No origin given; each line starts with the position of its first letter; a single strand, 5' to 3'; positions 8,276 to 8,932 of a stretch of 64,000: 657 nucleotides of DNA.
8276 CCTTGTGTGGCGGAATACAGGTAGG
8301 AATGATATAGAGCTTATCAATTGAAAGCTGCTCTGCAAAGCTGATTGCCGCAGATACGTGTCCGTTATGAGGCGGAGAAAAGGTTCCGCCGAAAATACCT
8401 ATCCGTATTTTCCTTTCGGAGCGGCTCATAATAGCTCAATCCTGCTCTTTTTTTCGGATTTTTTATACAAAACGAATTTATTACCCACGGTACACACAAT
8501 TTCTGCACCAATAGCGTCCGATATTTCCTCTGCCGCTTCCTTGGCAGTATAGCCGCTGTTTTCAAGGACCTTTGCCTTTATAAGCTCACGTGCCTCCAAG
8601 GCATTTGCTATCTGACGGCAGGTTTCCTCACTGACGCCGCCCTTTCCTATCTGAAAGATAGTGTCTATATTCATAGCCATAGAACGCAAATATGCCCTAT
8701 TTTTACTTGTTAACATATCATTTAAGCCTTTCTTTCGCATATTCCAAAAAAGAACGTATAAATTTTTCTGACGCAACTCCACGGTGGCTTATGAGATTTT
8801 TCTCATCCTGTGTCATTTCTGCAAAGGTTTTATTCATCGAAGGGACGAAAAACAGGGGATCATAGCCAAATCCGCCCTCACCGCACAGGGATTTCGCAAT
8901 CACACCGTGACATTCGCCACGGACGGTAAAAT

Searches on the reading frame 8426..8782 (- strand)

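Call 70: search_protein_families(library=pfam, proteins=[window:8426-8782:-], max_evalue=0.001)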
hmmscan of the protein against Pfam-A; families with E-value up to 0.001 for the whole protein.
window:8426-8782:- (118 aa): 1 family
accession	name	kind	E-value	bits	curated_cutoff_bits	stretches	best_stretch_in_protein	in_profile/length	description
PF01985.26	CRS1_YhbY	-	9.5e-27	93.6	27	1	24-107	1-84/84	CRS1 / YhbY (CRM) domain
